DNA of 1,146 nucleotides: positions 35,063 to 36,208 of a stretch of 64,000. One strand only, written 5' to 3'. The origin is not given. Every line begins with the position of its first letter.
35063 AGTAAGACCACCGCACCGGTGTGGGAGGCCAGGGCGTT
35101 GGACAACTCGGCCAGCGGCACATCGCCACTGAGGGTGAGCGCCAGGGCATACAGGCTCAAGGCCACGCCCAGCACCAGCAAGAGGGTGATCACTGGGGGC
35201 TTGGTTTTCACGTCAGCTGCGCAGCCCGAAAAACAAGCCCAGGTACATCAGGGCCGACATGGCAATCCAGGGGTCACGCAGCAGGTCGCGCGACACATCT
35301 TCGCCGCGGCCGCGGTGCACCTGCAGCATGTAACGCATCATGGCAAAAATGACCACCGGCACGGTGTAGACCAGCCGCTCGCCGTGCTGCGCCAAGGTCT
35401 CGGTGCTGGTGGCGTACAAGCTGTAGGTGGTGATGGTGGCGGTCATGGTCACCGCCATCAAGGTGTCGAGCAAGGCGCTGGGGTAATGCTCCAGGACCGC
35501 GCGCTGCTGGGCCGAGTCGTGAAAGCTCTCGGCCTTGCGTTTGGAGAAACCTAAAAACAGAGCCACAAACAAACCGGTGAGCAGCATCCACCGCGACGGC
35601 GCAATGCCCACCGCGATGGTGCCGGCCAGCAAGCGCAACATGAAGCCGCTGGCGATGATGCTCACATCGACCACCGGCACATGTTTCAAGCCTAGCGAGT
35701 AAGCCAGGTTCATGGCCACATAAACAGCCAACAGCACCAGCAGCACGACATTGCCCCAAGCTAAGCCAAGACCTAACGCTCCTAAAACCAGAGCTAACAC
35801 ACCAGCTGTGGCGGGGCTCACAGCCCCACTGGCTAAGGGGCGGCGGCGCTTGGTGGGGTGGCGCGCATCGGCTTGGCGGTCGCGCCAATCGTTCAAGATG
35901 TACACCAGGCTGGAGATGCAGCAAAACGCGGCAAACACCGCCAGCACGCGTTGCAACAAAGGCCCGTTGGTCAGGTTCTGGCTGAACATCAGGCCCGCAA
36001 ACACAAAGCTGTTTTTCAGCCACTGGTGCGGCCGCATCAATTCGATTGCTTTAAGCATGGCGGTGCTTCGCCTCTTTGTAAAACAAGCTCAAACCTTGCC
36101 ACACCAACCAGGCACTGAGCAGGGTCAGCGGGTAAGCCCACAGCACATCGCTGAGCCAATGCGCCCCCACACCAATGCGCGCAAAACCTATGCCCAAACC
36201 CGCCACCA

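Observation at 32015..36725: PAP2 / UbiA phosphoribosyltransferase / flippase-like / GT-C / HAD cluster: candidate polyprenyl-phospho-ribose glycosylation system lacking DprE1/E2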

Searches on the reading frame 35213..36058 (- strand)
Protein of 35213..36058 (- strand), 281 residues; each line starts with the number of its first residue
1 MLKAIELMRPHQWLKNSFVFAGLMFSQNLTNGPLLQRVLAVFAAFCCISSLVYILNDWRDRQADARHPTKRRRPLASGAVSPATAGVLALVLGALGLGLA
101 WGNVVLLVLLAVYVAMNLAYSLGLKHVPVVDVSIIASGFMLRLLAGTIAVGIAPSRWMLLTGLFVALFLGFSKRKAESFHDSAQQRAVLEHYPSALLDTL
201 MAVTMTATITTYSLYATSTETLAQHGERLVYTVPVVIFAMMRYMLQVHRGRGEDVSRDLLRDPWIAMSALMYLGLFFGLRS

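Call 4: search_protein_families(library=pfam, proteins=[window:35213-36058:-], max_evalue=0.01)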
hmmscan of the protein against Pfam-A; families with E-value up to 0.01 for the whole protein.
window:35213-36058:- (281 aa): 1 family
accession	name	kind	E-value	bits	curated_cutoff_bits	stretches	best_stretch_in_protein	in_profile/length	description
PF01040.23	UbiA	-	2.8e-26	92.8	34.2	1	18-251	4-236/250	UbiA prenyltransferase family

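Call 5: search_protein_families(library=ncbifam, proteins=[window:35213-36058:-], max_evalue=0.01)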
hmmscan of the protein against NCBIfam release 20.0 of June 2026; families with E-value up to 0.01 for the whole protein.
window:35213-36058:- (281 aa): 24 families
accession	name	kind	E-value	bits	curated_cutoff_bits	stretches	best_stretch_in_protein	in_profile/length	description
NF008977.0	PRK12324.1-2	equivalog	4.9e-72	242.8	234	1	3-262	4-269/297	decaprenyl-phosphate phosphoribosyltransferase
NF008978.0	PRK12324.1-4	equivalog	3.6e-66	223.3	207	1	5-274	36-313/322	decaprenyl-phosphate phosphoribosyltransferase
NF008976.0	PRK12324.1-1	equivalog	7.5e-50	170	474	1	5-274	22-297/306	decaprenyl-phosphate phosphoribosyltransferase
NF006088.0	PRK08238.1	equivalog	5.2e-49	167.2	351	1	5-252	196-451/482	UbiA family prenyltransferase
NF045897.1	SCO3242_trans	equivalog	7.8e-12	45.4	260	1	35-214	30-167/287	SCO3242 family prenyltransferase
NF009523.0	PRK12884.1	equivalog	7e-11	41.8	269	1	5-238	8-235/279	prenyltransferase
TIGR01473.1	cyoE_ctaB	equivalog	3.5e-09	36.8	210.3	1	5-135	4-137/281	heme o synthase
TIGR01476.1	chlor_syn_BchG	subfamily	1.4e-08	34.6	212.3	1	4-122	3-124/283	(bacterio)chlorophyll synthase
NF009521.0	PRK12882.1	equivalog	7.3e-08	32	296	1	4-153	8-155/280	geranylgeranylglycerol-phosphate geranylgeranyltransferase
TIGR01475.1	ubiA_other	subfamily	8.3e-08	32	180.8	1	17-166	19-166/282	UbiA-like polyprenyltransferase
NF005742.0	PRK07566.1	equivalog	1.4e-07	31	313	1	4-151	31-184/315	chlorophyll synthase ChlG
NF009522.0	PRK12883.1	equivalog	1.2e-06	28.2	353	1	5-151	7-151/279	geranylgeranylglycerol-phosphate geranylgeranyltransferase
TIGR01474.1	ubiA_proteo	equivalog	1.7e-06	27.8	275.45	1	21-111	26-116/282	4-hydroxybenzoate octaprenyltransferase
NF035940.1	prenyl_rel_EboC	equivalog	6.4e-06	25.8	250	1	20-130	19-132/292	UbiA-like protein EboC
NF009525.0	PRK12887.1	equivalog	9.6e-06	25.1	226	1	7-130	20-150/310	homogentisate phytyltransferase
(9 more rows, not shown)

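Call 8: find_encoding_contigs(protein=window:35213-36058:-, flank=10000, max_places=6)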
Protein window:35213-36058:- (281 aa): 24 contigs read that carry it; 6 places shown.
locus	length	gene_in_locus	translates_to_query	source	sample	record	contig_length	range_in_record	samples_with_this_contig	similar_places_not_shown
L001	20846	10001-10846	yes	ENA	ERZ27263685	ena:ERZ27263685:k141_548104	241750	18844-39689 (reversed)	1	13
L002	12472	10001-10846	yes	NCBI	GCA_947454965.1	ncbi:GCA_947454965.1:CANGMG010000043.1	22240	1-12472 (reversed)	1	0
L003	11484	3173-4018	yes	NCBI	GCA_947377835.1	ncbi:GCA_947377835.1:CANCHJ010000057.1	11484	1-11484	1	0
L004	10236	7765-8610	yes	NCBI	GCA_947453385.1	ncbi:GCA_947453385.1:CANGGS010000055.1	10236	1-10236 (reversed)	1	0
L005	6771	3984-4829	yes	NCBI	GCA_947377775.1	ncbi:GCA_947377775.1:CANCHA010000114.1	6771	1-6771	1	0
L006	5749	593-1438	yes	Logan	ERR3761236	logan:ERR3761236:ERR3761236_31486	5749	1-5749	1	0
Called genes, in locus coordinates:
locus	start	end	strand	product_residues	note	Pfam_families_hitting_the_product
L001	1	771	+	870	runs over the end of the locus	PF08447:PAS_3, PF00512:HisKA, PF02518:HATPase_c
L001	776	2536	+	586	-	PF08447:PAS_3, PF00512:HisKA, PF02518:HATPase_c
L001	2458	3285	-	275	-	PF02310:B12-binding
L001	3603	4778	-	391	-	PF13458:Peripla_BP_6, PF13433:Peripla_BP_5 (faint), PF01094:ANF_receptor, PF13407:Peripla_BP_4 (weak)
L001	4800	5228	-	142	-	PF04364:DNA_pol3_chi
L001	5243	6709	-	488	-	PF02789:Peptidase_M17_N, PF00883:Peptidase_M17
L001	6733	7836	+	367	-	PF03739:LptF_LptG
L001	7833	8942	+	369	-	PF03739:LptF_LptG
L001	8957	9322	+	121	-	PF06180:CbiK (weak), PF01903:CbiX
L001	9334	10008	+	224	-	PF01569:PAP2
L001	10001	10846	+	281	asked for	PF01040:UbiA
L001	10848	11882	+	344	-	PF03706:LPG_synthase_TM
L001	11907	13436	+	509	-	PF13231:PMT_2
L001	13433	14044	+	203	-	PF00702:Hydrolase (faint), PF12710:HAD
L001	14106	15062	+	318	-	PF00126:HTH_1, PF03466:LysR_substrate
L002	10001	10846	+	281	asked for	PF01040:UbiA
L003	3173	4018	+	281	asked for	PF01040:UbiA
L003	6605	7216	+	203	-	PF00702:Hydrolase (faint), PF12710:HAD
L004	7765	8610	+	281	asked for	PF01040:UbiA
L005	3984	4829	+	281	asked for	PF01040:UbiA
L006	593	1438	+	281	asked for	PF01040:UbiA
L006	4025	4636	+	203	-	PF00702:Hydrolase (faint), PF12710:HAD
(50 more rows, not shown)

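Call 9: find_homologous_proteins(query=window:35213-36058:-, max_evalue=1e-10)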
Query window:35213-36058:- (281 aa): 1687 proteins with E <= 1e-10 among 8000 candidates; the best 120 are listed.
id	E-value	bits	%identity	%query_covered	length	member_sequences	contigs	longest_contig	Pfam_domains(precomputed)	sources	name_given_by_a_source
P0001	1.2e-173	594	97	100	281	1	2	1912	PF01040.24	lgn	-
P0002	3.3e-159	546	91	98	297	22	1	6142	PF01040.24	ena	-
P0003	1.9e-153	527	86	100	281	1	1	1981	PF01040.24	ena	-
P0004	1.1e-149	515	86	97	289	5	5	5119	PF01040.24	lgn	-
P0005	3.2e-138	478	92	86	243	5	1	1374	PF01040.24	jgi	jgi:4-hydroxybenzoate polyprenyltransferase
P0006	1.6e-136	472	79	100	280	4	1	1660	PF01040.24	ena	-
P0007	2.6e-131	455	75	98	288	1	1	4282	PF01040.24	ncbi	-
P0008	4.7e-131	454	76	98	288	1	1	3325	PF01040.24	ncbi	-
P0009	6.6e-131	454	77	98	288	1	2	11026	PF01040.24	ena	-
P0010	1.2e-130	453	75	98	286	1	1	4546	PF01040.24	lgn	-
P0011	1.6e-130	452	80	92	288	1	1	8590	PF01040.24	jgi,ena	-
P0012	4.3e-130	451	76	98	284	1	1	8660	PF01040.24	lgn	-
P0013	5.7e-130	451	77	98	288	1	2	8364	PF01040.24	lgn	-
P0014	5.9e-130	450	74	100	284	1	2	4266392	PF01040.24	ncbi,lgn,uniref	ncbi:decaprenyl-phosphate phosphoribosyltransferase [Polaromonas sp. UC242_47]|uniref:decaprenyl-pho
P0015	6.0e-130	450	77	98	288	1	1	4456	PF01040.24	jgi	jgi:decaprenyl-phosphate phosphoribosyltransferase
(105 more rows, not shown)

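Call 18: search_solved_structures(query=window:35213-36058:-, max_evalue=0.001, show_alignments=1)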
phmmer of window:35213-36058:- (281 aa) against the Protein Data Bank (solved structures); distinct sequences matched with E-value up to 0.001: 2.
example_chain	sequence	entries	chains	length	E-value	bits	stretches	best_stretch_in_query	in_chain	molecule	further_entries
8j8j_D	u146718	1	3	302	3e-38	135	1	5-273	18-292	Decaprenyl-phosphate phosphoribosyltransferase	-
8j8k_A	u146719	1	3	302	3.8e-29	105.2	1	5-273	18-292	Decaprenyl-phosphate phosphoribosyltransferase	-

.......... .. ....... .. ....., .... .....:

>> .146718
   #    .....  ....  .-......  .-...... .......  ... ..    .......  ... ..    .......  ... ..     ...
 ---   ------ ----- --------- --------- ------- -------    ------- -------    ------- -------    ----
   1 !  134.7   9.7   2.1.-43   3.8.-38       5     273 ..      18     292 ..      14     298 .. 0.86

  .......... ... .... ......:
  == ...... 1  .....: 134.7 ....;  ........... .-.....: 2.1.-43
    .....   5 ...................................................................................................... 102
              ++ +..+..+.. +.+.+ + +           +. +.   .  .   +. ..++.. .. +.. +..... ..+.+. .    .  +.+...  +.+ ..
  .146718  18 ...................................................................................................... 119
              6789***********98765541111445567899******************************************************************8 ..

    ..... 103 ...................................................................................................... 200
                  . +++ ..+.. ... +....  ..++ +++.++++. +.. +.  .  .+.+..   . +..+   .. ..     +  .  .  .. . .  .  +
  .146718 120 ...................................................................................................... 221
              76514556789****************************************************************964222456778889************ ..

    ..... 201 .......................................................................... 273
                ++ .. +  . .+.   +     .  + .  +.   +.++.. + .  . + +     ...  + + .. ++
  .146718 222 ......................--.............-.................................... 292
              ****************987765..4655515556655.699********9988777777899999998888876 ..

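Call 19: find_related_loci(query=window:35213-36058:-, collection=genome_contigs, flank=10000)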
Query window:35213-36058:- (281 aa) in genome_contigs; peptide patterns used: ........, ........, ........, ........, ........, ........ (x = any residue, [..] = any of these).
174 stretches matched a pattern; 127 encode a relative of the query (tblastn E <= 1e-3); the best 80 are kept; 80 distinct loci.
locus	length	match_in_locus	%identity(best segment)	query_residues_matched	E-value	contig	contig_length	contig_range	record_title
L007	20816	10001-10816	88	6-277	1e-157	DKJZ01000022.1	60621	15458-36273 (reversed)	MAG TPA_asm: Hylemonella sp. UBA6679 UBA6679_contig_586, whole genome shotgun sequence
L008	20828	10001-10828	75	5-280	2e-137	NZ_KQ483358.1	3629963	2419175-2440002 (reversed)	Curvibacter sp. PAE-UM Scaffold1, whole genome shotgun sequence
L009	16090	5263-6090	75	5-280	2e-134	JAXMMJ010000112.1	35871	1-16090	MAG: Hylemonella sp. isolate NC_metabat.bin.5 k141_107728, whole genome shotgun sequence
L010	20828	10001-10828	74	5-280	2e-134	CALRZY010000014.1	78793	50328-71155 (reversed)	MAG: Curvibacter sp. AEP1-3 isolate JJ-MO2A5-297-2-mx-bin684 genome assembly, contig: JJ-MO2A5-297-C30, whole genome sho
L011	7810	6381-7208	76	5-280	4e-134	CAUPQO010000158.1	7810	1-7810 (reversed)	MAG: uncultured Hylemonella sp. isolate m13-metabat.3 genome assembly, contig: m13-c1097, whole genome shotgun sequence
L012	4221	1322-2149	75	5-280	9e-136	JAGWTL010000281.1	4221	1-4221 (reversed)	MAG: Burkholderiales bacterium isolate REEB372 contig-150_24923, whole genome shotgun sequence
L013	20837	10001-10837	73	2-280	2e-132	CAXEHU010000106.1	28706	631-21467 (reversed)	MAG TPA_asm: uncultured Curvibacter sp. isolate ERR598995_binner12_Refined_57 genome assembly, contig: ERZ842408.939761,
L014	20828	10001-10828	75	1-276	8e-131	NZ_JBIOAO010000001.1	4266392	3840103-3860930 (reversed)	Polaromonas sp. UC242_47 contig_4_Polaromonas, whole genome shotgun sequence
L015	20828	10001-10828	73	5-280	5e-131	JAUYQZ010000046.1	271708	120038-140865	MAG: Hylemonella sp. isolate C5_concoct.bin.34 C5_k141_87330, whole genome shotgun sequence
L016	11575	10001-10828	75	5-280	1e-130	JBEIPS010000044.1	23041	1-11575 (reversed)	MAG: Hylemonella sp. isolate Sample-106-S6-bin-73 Sample_106_S6-bin_73-k141_46407, whole genome shotgun sequence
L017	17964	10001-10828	74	5-280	3e-130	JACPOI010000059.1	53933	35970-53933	MAG: Burkholderiales bacterium isolate NC_groundwater_597_Pr5_B-0.1um_65_17 alan_book_18_scaffold_315002, whole genome s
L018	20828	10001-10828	74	5-280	3e-130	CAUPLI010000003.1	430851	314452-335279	MAG: uncultured Hylemonella sp. isolate m11-metabat.7 genome assembly, contig: m11-c4, whole genome shotgun sequence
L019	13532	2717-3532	74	5-276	4e-130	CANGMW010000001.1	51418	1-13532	MAG: Comamonadaceae bacterium isolate Jr-7aug17-167 genome assembly, contig: Jr-7aug17-C939, whole genome shotgun sequen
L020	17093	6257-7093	73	2-280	8e-130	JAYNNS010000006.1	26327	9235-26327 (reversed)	MAG: Curvibacter sp. isolate 139541_S25_concoct_bins.tsv.044 NODE_1310_length_26327_cov_3.953334, whole genome shotgun s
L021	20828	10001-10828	74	5-280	1e-129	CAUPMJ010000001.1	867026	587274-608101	MAG: uncultured Hylemonella sp. isolate m10-metabat.1 genome assembly, contig: m10-c1, whole genome shotgun sequence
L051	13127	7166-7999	72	1-278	2e-122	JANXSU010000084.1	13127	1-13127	MAG: Comamonadaceae bacterium isolate 337R_metabat_76 337R_k141_643048, whole genome shotgun sequence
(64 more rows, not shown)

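Call 21: find_encoding_contigs(protein=P0014, flank=10000, max_places=2)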
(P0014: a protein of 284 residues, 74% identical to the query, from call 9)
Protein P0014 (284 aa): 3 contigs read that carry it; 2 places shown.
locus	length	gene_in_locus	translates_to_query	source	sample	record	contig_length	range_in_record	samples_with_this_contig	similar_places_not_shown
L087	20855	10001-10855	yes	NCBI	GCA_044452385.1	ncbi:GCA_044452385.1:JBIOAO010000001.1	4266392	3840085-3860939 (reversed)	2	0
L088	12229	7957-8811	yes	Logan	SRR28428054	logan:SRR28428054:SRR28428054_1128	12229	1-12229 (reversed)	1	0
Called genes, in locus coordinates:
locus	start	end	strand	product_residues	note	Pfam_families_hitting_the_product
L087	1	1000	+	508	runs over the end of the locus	PF03007:WS_DGAT_cat, PF06974:WS_DGAT_C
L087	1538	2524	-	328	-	PF03401:TctC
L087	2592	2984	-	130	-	PF00903:Glyoxalase (weak)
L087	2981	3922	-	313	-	PF00682:HMGL-like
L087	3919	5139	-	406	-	PF02515:CoA_transf_3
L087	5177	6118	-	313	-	PF00126:HTH_1, PF03466:LysR_substrate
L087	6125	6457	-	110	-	PF09650:PHA_gran_rgn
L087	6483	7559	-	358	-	PF10023:Aminopep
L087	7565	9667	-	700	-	PF04879:Molybdop_Fe4S4, PF00384:Molybdopterin, PF01568:Molydop_binding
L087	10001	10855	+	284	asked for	PF01040:UbiA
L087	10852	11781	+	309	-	PF03706:LPG_synthase_TM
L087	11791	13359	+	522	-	PF02366:PMT, PF13231:PMT_2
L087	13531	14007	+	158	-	PF12710:HAD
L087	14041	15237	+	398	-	PF01546:Peptidase_M20, PF07687:M20_dimer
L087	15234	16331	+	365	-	PF10994:DUF2817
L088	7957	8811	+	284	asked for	PF01040:UbiA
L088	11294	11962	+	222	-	PF12710:HAD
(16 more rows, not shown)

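Call 49: search_dna_similar(query=window:35213-36058:-, collection=phages, mode=protein, max_evalue=0.00001, max_rows=15)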
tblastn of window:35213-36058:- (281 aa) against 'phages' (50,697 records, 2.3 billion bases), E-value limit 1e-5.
Records with a match: 1; places in all: 1; records where one place covers at least 80% of the query: 1.
Best place of each record, by identity: <60% 1.
By first word of the organism name: Bacteriophage 1.
By host as written in the record: - 1.
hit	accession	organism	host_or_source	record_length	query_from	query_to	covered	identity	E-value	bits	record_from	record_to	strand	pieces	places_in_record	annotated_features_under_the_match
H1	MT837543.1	Bacteriophage sp.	human fecal samples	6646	1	276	98%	30.3%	2e-27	117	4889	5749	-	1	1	record has no annotation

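Call 50: search_dna_similar(query=window:35213-36058:-, collection=plasmids, mode=protein, max_evalue=1e-10, max_rows=30)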
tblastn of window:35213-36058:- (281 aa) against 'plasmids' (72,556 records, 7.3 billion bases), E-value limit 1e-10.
Records with a match: 55; places in all: 55; records where one place covers at least 80% of the query: 52.
Best place of each record, by identity: <60% 55.
By first word of the organism name: Rhizobium 4; Salipiger 3; Cereibacter 3; Sphingomonadaceae 3; Vibrio 3; Streptomyces 2; Lactococcus 2; Azospirillum 2; Natronococcus 2; Rhodovulum 2; and 25 more.
By predicted mobility (MOB-suite, as given by PLSDB): non-mobilizable 47; mobilizable 6; conjugative 2.
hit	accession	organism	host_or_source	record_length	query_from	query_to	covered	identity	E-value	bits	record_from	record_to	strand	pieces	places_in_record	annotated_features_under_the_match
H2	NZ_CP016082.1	Streptomyces sp. SAT1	Adenophora trachelioides Maxim.,single ...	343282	5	276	97%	36.3%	1e-22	104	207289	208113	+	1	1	UbiA prenyltransferase family protein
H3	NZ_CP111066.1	Chondrinema litorale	Seaweed,red alga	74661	1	277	99%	35.6%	9e-34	136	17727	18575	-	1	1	decaprenyl-phosphate phosphoribosyltransferase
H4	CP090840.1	Streptomyces viridifaciens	Whole organism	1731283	9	276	95%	36.3%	4e-31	129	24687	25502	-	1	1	decaprenyl-phosphate phosphoribosyltransferase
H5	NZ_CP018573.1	Marivivens sp. JLT3646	cell culture,shallow-sea hydrothermal ...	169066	6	264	92%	37.3%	1e-37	148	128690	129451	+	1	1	decaprenyl-phosphate phosphoribosyltransferase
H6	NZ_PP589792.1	Lactococcus sp.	Bacterial culture,Dairy environment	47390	1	272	97%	34.9%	7e-40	154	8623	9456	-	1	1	decaprenyl-phosphate phosphoribosyltransferase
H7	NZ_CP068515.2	Lactococcus cremoris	Whole organism,Dairy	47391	1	272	97%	34.9%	7e-40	154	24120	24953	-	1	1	decaprenyl-phosphate phosphoribosyltransferase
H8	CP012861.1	Persicobacter sp. JZB09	cell culture,soil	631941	2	262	93%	36.1%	3e-27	117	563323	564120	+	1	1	record has no annotation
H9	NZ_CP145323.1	Rhodococcus ruber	-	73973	5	278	98%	34.0%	3e-30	126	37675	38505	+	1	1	decaprenyl-phosphate phosphoribosyltransferase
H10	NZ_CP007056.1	Halostagnicola larsenii XH-48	-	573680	8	263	91%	36.3%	3e-28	120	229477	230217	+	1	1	decaprenyl-phosphate phosphoribosyltransferase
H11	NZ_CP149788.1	Haloterrigena sp. KLK7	cell culture,salt lake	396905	5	263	92%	35.7%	6e-29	122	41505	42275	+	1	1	decaprenyl-phosphate phosphoribosyltransferase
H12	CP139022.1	Flammeovirgaceae bacterium SG7u.111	Seagrass,tissue sample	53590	5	244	85%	37.6%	1e-32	133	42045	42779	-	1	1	decaprenyl-phosphate phosphoribosyltransferase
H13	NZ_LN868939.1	Nocardia farcinica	not known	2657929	5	274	96%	33.2%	1e-26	116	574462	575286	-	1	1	none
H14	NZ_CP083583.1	Kovacikia minuta CCNUW1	cell culture,fresh water lake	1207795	5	245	86%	37.1%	5e-32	131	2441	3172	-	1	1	record has no annotation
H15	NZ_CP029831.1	Azospirillum ramasamyi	single cell,Cow dung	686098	1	254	90%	35.2%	3e-16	86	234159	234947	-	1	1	UbiA family prenyltransferase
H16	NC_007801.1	Jannaschia sp. CCS1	-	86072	1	254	90%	35.1%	4e-20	97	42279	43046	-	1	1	UbiA family prenyltransferase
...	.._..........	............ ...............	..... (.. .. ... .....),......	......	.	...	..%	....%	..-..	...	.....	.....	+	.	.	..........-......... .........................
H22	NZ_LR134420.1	Legionella adelaidensis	environmental,Cooling tower water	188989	7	254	88%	34.8%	2e-23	106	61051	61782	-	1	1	decaprenyl-phosphate phosphoribosyltransferase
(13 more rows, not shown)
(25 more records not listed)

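Call 51: get_annotated_region(hit=H22, flank=7000)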
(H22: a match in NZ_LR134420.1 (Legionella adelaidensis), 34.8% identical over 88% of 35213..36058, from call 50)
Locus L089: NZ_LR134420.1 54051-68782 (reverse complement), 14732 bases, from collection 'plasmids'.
description: Legionella adelaidensis strain NCTC12735 plasmid 11, complete sequence
organism: Legionella adelaidensis (NCBI taxid 45056)
taxonomy: Bacteria; Pseudomonadota; Gammaproteobacteria; Legionellales; Legionellaceae; Legionella; Legionella adelaidensis
host: -; source: environmental,Cooling tower water; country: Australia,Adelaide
typing (MOB-suite, as given by PLSDB): non-mobilizable
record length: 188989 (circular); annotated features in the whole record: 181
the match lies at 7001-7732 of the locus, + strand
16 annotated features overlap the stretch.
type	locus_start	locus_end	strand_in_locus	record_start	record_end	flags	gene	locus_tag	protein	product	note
CDS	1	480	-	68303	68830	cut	-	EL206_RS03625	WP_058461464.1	HAD family hydrolase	-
CDS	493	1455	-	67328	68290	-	-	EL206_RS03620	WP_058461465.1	KpsF/GutQ family sugar-phosphate isomerase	GO:0005975 - carbohydrate metabolic process [Evidence IEA]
CDS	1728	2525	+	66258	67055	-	-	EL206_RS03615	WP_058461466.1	ATP-binding cassette domain-containing protein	-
CDS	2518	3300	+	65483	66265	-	mlaE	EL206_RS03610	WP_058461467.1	lipid asymmetry maintenance ABC transporter permease subunit MlaE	-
CDS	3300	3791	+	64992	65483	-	mlaD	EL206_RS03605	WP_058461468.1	outer membrane lipid asymmetry maintenance protein MlaD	GO:0015914 - phospholipid transport [Evidence IEA]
CDS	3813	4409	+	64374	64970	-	-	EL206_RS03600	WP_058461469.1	ABC transporter substrate-binding protein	-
CDS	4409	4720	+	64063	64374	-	-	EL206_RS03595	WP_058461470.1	STAS domain-containing protein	-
CDS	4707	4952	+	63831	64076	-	-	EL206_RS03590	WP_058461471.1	BolA/IbaG family iron-sulfur metabolism protein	-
CDS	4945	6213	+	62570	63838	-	murA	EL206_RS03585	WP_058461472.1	UDP-N-acetylglucosamine 1-carboxyvinyltransferase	GO:0009252 - peptidoglycan biosynthetic process [Evidence IEA]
CDS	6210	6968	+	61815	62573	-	-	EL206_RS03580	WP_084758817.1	Nif3-like dinuclear metal center hexameric protein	GO:0008150 - biological_process [Evidence IEA]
CDS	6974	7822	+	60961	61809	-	-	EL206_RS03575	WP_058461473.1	decaprenyl-phosphate phosphoribosyltransferase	-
CDS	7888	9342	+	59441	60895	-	-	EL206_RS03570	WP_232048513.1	glycosyltransferase family 39 protein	-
CDS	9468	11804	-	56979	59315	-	-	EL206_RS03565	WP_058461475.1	SulP family inorganic anion transporter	GO:0008272 - sulfate transport [Evidence IEA]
CDS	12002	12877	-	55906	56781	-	ttcA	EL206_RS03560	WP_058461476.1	tRNA 2-thiocytidine(32) synthetase TtcA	GO:0008033 - tRNA processing [Evidence IEA]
CDS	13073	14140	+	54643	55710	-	-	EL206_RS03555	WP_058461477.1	glycoside hydrolase family 3 N-terminal domain-containing protein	GO:0005975 - carbohydrate metabolic process [Evidence IEA]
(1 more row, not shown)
